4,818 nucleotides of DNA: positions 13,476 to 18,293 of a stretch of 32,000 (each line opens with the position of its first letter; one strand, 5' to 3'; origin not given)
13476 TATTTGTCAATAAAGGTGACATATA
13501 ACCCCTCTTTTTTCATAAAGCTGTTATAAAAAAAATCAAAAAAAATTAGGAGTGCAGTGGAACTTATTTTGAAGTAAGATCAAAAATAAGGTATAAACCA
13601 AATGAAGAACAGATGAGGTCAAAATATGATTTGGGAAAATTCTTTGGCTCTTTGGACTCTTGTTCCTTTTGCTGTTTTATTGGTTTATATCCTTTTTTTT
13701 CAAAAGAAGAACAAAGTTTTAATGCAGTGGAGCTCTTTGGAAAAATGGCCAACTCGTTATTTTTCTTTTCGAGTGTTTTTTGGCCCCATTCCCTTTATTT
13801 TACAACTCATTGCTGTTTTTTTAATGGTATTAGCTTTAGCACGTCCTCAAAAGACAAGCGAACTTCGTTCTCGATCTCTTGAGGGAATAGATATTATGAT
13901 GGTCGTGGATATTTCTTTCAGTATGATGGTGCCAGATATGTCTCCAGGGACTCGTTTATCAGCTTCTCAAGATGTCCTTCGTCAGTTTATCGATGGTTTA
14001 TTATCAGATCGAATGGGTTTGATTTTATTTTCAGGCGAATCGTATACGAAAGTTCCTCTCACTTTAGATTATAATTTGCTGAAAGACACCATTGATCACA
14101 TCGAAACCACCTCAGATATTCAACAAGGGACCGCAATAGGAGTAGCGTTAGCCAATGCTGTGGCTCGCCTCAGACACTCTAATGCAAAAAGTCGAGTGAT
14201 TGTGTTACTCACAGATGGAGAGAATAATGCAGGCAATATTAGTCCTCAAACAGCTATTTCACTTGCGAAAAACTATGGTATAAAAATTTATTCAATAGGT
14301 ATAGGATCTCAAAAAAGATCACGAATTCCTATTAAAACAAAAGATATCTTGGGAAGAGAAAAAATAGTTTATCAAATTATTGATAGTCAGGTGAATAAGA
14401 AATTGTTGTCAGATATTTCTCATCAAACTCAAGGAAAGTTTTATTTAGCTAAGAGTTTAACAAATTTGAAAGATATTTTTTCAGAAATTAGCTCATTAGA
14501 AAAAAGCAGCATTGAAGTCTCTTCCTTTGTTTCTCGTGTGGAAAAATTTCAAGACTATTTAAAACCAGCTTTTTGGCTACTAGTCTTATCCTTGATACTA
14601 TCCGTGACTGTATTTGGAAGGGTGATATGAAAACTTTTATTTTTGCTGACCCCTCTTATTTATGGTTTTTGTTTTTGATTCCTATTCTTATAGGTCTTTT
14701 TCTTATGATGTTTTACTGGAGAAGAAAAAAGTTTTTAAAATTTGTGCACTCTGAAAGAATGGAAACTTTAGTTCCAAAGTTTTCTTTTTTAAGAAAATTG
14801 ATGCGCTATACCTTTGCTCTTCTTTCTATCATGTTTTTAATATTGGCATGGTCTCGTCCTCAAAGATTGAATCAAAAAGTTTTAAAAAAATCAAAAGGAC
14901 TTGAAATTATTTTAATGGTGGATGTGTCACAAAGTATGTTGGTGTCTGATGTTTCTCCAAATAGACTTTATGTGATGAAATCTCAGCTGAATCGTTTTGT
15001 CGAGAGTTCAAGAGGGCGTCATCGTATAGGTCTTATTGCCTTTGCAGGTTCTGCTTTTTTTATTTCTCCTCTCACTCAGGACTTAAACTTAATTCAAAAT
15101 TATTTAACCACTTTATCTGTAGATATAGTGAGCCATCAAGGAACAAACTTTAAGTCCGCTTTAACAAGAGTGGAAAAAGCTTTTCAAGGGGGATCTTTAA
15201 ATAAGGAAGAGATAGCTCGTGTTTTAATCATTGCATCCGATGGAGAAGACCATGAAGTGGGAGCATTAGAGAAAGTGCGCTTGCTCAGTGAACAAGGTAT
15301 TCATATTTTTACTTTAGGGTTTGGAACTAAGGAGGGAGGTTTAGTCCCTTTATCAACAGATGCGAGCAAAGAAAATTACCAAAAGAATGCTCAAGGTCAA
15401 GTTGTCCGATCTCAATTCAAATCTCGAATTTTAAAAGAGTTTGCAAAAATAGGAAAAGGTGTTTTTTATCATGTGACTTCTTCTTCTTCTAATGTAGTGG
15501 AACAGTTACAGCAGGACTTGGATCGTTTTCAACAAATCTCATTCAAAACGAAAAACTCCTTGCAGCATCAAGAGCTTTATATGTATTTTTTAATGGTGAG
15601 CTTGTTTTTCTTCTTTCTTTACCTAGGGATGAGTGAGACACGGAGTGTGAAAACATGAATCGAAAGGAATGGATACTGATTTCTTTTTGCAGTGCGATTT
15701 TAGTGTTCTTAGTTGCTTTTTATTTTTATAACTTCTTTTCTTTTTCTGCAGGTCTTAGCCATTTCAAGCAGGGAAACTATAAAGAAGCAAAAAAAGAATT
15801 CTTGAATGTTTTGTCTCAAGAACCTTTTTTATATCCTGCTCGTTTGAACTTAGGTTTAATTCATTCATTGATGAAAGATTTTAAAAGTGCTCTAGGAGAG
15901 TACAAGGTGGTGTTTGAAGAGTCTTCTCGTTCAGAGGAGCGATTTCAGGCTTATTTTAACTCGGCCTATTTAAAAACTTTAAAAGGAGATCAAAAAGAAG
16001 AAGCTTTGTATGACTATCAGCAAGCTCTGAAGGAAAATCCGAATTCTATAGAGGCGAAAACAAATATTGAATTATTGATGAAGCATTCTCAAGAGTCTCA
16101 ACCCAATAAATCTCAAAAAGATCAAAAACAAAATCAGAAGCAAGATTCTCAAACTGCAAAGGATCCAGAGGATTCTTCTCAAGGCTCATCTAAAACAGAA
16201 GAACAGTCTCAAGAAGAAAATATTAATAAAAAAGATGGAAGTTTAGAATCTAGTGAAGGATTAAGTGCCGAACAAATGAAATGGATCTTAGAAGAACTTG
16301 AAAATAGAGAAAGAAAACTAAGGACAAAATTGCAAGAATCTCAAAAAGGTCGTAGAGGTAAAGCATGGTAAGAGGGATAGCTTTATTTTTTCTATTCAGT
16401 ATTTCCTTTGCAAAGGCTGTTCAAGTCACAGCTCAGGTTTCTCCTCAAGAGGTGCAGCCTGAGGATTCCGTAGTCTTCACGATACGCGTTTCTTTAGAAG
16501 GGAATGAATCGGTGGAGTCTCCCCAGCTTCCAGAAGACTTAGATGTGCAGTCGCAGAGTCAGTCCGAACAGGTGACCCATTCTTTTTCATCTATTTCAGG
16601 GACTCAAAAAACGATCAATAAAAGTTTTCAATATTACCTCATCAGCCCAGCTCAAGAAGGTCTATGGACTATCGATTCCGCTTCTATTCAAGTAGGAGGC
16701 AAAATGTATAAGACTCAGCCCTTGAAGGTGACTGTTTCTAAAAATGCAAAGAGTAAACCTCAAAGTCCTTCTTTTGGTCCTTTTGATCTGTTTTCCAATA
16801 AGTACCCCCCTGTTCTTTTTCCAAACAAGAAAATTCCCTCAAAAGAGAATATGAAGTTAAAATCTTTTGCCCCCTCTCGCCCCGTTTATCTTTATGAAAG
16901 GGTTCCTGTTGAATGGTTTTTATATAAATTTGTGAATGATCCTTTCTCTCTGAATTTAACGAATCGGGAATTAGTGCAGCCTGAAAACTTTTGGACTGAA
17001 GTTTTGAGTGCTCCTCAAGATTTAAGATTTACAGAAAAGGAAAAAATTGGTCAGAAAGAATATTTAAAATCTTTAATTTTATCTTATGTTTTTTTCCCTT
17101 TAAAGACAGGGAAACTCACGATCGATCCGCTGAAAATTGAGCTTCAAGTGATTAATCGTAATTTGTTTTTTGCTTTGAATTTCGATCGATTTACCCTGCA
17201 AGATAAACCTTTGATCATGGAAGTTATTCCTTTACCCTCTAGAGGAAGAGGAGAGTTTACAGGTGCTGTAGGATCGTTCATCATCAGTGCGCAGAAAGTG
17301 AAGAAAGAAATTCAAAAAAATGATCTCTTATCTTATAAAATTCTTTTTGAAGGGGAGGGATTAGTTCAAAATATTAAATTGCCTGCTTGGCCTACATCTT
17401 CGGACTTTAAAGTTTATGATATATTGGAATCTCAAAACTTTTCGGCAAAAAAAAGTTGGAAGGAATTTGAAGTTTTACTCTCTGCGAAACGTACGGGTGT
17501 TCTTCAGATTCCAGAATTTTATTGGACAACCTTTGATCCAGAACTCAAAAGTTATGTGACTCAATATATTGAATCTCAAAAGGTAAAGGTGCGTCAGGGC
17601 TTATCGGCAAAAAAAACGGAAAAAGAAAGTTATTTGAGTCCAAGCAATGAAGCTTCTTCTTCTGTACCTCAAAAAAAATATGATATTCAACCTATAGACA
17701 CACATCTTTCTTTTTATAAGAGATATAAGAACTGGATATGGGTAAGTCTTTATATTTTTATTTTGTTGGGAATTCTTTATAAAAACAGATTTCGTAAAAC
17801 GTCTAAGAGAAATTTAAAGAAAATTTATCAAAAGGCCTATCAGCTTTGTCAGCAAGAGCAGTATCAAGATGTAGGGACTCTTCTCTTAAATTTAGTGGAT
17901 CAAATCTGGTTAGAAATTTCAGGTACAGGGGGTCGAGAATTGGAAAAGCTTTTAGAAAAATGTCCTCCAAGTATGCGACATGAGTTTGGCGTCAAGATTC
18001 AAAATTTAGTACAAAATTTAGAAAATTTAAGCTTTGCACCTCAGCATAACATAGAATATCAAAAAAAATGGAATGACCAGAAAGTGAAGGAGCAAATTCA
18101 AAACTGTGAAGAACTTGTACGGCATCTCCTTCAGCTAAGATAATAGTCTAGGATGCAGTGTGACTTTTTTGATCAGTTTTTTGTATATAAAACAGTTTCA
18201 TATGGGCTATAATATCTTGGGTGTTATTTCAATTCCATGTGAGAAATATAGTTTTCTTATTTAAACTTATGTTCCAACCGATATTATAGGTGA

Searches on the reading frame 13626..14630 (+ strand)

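Call 19: search_protein_families(library=pfam, proteins=[window:13626-14630:+], max_evalue=0.00001)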
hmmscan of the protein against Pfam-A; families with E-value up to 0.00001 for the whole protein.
window:13626-14630:+ (334 aa): 3 families
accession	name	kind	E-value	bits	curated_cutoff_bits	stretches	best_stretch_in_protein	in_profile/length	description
PF00092.34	VWA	-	1.1e-21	78.3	23.8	1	89-286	1-173/174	von Willebrand factor type A domain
PF13519.12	VWA_2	-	7.7e-17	62.3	27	1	90-199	1-107/107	von Willebrand factor type A domain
PF06707.17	DUF1194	-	4e-06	26.7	27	1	161-232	86-160/206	Protein of unknown function (DUF1194)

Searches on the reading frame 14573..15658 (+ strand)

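Call 19: search_protein_families(library=pfam, proteins=[window:14573-15658:+], max_evalue=0.00001)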
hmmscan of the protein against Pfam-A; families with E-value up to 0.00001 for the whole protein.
window:14573-15658:+ (361 aa): 2 families
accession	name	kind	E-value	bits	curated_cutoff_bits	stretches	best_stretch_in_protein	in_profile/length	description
PF13519.12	VWA_2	-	2.1e-17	64.1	27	1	112-224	1-106/107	von Willebrand factor type A domain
PF00092.34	VWA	-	1.9e-13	51.5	23.8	1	112-262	2-140/174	von Willebrand factor type A domain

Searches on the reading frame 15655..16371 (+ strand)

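Call 19: search_protein_families(library=pfam, proteins=[window:15655-16371:+], max_evalue=0.00001)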
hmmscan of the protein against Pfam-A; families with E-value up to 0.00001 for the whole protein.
window:15655-16371:+ (238 aa): 5 families
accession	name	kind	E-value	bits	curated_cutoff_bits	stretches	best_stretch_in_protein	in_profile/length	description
PF07719.23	TPR_2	-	3.3e-11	42.8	27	0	32-57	7-32/34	Tetratricopeptide repeat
PF00515.34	TPR_1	-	7.8e-10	38.6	27.8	0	113-130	16-33/34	Tetratricopeptide repeat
PF13174.12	TPR_6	-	8.6e-09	35.9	26.3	0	98-131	1-33/33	Tetratricopeptide repeat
PF13414.12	TPR_11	-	2.7e-06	27.4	26.8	0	115-134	11-30/42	TPR repeat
PF13181.12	TPR_8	-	7.6e-06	26.1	25.7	0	32-57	7-32/34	Tetratricopeptide repeat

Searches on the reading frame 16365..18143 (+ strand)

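Call 19: search_protein_families(library=pfam, proteins=[window:16365-18143:+], max_evalue=0.00001)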
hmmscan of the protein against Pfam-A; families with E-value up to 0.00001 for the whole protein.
window:16365-18143:+ (592 aa): 1 family
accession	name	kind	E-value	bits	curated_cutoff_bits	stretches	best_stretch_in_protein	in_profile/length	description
PF13584.12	BatD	-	4.9e-25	88.4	24.1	1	23-124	1-92/92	BatD DUF11 like domain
